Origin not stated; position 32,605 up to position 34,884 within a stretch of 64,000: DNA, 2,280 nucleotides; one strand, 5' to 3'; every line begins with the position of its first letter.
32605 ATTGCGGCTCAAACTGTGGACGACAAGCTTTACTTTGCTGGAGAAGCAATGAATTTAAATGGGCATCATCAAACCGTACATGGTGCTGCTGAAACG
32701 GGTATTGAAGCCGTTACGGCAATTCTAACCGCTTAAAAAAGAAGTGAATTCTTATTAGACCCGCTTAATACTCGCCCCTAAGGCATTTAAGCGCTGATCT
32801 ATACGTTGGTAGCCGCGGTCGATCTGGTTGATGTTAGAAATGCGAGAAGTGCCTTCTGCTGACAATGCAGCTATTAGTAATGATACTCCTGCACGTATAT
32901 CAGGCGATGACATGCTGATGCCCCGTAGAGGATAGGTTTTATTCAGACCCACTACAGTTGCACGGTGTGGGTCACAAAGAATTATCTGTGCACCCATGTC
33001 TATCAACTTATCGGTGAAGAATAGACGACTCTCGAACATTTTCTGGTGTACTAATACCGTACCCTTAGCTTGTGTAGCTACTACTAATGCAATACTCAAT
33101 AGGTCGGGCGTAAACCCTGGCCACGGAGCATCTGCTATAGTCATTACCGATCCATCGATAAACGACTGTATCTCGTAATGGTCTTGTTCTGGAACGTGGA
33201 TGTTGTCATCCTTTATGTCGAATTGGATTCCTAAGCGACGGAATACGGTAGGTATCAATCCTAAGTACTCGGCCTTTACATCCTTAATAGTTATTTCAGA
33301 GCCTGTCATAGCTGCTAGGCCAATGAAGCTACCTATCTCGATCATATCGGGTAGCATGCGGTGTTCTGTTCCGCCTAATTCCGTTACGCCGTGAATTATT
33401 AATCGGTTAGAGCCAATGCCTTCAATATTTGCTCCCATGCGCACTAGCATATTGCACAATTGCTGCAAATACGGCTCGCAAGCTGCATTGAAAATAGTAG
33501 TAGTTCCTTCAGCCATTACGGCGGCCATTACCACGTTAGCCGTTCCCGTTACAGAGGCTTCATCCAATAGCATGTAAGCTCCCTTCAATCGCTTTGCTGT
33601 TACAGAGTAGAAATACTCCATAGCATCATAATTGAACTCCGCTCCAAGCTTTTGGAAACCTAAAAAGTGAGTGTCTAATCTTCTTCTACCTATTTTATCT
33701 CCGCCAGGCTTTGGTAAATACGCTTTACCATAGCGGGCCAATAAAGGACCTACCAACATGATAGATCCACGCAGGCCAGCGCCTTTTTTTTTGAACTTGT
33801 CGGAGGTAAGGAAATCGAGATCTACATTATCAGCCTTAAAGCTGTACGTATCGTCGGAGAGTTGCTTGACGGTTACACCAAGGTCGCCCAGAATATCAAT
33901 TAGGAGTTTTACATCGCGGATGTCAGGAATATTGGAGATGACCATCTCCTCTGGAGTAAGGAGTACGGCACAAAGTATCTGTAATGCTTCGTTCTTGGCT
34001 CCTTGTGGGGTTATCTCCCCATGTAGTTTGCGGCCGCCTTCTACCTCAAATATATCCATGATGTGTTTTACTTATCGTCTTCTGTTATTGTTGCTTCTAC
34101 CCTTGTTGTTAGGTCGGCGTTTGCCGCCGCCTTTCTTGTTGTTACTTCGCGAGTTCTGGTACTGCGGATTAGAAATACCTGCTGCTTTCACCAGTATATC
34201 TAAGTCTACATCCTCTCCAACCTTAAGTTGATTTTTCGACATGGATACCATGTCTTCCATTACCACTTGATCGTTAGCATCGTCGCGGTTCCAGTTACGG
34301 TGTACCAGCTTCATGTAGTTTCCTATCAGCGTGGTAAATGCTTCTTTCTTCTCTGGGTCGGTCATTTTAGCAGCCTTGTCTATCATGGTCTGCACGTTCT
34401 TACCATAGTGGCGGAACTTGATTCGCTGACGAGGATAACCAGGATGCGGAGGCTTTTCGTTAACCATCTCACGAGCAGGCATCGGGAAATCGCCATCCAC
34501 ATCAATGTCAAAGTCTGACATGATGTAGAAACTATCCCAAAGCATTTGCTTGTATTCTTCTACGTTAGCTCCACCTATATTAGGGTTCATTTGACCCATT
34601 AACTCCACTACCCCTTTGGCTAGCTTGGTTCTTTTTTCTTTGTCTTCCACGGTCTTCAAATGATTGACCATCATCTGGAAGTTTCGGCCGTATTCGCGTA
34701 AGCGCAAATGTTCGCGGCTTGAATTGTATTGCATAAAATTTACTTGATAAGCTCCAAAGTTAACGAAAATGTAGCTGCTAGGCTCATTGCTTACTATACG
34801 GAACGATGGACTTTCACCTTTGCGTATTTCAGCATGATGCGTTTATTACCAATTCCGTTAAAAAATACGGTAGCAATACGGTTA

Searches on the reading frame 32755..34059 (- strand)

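Call 29: search_protein_families(library=pfam, proteins=[window:32755-34059:-], max_evalue=0.00001)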
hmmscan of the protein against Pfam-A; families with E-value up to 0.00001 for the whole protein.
window:32755-34059:- (434 aa): 1 family
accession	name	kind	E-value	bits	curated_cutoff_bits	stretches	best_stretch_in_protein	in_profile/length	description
PF00275.25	EPSP_synthase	-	8.6e-62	209.6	22.8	1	6-423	1-416/417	EPSP synthase (3-phosphoshikimate 1-carboxyvinyltransferase)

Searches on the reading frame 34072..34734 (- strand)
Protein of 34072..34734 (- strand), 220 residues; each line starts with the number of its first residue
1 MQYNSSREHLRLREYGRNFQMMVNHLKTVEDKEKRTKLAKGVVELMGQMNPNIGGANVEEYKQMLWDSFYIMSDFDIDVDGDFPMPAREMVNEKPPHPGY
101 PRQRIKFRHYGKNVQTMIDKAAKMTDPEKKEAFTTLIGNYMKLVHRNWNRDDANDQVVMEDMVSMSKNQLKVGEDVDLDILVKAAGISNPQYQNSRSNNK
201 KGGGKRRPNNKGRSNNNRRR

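Call 29: search_protein_families(library=pfam, proteins=[window:34072-34734:-], max_evalue=0.00001)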
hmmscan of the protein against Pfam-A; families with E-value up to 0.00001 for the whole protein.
window:34072-34734:- (220 aa): 1 family
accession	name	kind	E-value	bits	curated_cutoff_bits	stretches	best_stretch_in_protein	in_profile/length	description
PF14123.11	DUF4290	-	6.5e-60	202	27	1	1-174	1-172/174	Domain of unknown function (DUF4290)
